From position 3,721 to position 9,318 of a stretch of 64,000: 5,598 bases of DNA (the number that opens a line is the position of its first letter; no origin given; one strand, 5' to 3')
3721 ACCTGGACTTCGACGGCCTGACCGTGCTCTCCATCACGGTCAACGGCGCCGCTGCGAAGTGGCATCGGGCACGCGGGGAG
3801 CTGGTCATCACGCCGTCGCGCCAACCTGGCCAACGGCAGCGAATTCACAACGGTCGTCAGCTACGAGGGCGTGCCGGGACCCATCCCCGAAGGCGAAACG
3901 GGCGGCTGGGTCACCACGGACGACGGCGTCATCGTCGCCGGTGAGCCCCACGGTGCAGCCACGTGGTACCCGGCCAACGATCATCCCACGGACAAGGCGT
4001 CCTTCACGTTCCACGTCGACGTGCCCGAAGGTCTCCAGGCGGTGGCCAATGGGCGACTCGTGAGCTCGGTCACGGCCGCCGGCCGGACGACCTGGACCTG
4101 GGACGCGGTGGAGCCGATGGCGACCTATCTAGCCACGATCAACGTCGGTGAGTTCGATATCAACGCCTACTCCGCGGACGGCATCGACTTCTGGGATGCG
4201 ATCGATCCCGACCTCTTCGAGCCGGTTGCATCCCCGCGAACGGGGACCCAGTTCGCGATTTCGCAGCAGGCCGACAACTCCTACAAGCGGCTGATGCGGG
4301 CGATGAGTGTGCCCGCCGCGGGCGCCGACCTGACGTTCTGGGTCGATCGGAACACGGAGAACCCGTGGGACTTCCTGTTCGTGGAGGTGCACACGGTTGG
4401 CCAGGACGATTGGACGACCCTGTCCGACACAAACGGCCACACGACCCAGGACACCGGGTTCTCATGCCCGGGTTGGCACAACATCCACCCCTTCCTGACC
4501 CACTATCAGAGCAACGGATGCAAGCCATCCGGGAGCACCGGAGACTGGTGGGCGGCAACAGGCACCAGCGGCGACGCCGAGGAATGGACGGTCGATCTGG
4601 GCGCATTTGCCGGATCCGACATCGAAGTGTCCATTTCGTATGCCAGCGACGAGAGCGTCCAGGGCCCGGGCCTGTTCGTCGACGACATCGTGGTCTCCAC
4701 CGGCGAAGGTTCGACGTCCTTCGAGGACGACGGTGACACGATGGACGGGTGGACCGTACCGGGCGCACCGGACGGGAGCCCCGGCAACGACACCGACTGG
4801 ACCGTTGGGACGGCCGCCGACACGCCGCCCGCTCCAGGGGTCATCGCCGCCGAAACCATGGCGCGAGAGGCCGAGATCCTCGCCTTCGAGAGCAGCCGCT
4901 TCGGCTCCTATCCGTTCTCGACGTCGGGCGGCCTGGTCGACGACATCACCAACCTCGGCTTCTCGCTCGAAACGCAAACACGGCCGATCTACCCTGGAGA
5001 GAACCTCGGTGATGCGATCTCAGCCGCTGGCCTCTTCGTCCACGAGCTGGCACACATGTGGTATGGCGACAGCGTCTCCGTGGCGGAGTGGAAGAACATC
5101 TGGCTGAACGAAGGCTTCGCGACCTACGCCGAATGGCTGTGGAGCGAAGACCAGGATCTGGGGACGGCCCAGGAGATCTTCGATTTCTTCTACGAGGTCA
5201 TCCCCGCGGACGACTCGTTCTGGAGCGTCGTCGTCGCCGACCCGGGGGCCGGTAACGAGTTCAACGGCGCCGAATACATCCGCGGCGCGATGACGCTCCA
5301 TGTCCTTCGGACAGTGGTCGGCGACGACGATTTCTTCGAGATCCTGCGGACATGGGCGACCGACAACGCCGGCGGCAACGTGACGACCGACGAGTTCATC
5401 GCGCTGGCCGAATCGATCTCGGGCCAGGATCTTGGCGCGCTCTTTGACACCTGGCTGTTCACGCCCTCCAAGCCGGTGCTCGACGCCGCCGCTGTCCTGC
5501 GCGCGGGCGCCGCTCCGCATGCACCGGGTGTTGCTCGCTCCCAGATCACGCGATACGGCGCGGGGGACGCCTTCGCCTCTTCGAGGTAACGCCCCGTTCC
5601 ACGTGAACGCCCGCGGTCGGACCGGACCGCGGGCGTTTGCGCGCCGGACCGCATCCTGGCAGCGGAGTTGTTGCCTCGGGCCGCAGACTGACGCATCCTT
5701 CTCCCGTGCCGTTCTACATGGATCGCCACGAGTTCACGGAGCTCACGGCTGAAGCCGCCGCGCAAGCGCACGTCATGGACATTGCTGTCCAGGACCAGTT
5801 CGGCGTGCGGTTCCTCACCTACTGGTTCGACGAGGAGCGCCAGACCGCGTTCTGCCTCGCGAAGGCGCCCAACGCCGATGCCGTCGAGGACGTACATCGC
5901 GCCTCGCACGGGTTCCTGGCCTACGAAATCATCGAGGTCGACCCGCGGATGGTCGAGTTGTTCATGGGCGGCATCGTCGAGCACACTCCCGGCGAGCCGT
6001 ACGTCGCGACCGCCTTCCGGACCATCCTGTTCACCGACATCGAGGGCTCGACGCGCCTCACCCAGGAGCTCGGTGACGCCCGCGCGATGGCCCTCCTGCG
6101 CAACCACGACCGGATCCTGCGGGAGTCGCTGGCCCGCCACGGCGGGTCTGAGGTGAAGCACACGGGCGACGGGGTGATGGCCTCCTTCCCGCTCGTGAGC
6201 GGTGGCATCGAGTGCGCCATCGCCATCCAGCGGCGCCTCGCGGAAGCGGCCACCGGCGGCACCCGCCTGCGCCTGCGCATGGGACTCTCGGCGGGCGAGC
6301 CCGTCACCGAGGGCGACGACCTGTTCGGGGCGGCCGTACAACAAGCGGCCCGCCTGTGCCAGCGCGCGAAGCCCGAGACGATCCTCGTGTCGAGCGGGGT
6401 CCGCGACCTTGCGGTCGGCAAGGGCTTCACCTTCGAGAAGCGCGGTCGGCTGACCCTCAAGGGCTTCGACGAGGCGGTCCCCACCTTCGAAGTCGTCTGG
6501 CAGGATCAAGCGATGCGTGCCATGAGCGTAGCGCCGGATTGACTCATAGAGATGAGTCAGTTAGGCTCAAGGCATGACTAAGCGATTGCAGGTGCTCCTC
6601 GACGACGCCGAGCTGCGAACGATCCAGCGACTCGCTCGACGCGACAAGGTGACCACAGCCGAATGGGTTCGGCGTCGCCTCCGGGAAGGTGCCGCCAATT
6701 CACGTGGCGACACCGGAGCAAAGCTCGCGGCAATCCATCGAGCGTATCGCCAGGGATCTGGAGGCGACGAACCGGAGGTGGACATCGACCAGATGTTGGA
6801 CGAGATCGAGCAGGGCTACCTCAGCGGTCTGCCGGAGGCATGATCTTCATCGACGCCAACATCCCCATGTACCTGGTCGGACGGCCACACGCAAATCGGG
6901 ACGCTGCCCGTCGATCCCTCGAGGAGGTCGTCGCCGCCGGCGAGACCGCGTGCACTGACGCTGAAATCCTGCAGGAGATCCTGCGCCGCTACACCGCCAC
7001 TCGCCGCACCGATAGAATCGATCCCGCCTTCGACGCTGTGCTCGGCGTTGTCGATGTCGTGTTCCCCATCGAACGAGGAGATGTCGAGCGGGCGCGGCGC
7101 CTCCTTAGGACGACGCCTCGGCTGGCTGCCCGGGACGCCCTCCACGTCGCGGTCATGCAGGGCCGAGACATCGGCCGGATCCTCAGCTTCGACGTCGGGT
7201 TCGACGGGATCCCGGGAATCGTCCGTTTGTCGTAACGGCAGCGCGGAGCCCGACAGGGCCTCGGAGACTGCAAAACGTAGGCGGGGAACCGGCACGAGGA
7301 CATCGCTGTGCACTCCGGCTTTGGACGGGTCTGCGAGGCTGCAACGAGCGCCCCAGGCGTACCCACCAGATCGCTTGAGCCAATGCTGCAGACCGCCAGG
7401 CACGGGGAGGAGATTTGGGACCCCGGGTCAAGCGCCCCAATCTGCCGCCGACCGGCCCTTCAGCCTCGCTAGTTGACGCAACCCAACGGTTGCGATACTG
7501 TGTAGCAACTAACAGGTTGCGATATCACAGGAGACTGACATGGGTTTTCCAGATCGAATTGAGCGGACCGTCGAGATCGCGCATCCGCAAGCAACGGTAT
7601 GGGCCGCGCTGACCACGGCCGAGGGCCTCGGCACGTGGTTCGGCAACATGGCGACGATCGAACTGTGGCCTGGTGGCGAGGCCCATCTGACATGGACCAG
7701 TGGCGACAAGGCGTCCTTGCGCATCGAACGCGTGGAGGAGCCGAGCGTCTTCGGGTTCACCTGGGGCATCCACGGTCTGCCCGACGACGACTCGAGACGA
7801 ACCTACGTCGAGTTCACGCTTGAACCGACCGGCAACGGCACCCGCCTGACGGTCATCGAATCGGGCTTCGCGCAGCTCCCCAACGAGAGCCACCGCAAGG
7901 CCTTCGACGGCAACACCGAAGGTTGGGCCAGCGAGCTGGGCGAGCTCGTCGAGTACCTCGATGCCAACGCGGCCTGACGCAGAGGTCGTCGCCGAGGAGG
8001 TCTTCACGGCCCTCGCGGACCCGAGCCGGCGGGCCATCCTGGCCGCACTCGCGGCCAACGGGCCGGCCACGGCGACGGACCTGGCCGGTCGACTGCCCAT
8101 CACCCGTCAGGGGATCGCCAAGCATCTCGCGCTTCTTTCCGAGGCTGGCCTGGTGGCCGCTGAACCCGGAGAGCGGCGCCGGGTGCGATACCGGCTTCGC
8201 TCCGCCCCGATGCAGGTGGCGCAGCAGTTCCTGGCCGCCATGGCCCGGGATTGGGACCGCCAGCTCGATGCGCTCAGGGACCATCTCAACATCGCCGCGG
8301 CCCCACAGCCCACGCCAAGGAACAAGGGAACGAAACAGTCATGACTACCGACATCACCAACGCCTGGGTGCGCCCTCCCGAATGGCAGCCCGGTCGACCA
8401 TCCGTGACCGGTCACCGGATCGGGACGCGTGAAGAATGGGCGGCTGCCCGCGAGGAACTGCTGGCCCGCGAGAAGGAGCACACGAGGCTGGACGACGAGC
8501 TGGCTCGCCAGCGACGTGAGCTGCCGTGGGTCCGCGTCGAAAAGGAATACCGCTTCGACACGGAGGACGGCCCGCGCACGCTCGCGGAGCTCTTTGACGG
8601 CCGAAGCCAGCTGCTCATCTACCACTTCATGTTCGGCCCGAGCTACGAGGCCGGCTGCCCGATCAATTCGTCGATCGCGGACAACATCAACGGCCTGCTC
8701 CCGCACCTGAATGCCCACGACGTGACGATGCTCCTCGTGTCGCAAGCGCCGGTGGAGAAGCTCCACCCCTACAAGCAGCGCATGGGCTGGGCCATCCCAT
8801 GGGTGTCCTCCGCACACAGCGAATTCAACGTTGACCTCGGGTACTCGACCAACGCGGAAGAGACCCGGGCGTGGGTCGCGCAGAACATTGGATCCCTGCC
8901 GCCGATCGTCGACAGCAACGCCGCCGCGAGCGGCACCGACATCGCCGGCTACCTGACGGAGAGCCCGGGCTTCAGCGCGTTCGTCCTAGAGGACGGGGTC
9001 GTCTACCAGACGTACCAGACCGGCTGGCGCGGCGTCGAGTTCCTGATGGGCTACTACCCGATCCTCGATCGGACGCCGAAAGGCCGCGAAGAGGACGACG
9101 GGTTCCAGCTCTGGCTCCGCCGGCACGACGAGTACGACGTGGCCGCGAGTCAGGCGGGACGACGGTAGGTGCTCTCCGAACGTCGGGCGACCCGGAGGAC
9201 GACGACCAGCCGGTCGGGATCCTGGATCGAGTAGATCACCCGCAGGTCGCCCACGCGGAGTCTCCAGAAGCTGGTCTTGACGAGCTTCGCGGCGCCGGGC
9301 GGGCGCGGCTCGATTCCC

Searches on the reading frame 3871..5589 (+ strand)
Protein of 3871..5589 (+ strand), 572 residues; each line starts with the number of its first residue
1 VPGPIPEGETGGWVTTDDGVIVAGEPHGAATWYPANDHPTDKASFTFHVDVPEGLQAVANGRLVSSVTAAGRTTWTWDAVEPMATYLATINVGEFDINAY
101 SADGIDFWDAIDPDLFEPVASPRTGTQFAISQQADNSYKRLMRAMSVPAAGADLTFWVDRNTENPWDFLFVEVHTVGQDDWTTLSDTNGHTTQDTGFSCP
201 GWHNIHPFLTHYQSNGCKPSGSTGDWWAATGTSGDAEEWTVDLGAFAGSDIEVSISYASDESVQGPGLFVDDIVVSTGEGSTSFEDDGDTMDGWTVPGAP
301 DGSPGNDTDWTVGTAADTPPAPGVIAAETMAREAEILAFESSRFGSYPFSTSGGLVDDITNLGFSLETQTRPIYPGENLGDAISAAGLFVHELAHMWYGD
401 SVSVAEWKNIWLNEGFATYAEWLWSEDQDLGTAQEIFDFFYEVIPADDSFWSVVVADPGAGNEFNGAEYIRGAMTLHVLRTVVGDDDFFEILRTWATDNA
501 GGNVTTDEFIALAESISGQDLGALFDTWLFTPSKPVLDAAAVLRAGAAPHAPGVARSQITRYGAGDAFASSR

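Call 79: search_protein_families(library=pfam, proteins=[window:3871-5589:+], max_evalue=0.001)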
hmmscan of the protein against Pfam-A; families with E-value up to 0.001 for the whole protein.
window:3871-5589:+ (572 aa): 3 families
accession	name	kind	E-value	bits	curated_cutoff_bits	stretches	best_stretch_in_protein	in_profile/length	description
PF01433.26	Peptidase_M1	-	1.5e-23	84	27.7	1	384-528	66-218/218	Peptidase family M1 domain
PF20773.4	InhA-like_MAM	-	1.6e-10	41.2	26.9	1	228-298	115-185/191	Immune inhibitor A-like, MAM domain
PF17900.6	Peptidase_M1_N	-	1.5e-07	32.1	25.8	1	24-87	122-186/186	Peptidase M1 N-terminal domain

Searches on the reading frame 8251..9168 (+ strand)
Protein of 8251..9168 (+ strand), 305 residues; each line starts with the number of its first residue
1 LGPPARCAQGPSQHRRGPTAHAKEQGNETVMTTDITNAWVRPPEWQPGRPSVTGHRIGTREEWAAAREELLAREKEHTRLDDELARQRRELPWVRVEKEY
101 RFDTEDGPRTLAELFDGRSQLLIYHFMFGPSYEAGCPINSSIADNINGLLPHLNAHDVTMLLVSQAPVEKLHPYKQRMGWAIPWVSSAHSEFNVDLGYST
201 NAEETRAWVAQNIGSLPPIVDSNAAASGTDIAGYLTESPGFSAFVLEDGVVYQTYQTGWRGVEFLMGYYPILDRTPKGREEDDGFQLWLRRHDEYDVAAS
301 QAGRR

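Call 80: search_protein_families(library=pfam, proteins=[window:8251-9168:+], max_evalue=0.001)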
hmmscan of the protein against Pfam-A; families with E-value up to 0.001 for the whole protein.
window:8251-9168:+ (305 aa): 1 family
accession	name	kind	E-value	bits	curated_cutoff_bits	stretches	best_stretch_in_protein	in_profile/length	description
PF05988.18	DUF899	-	3e-84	282.5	27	1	54-295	3-224/224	Bacterial protein of unknown function (DUF899)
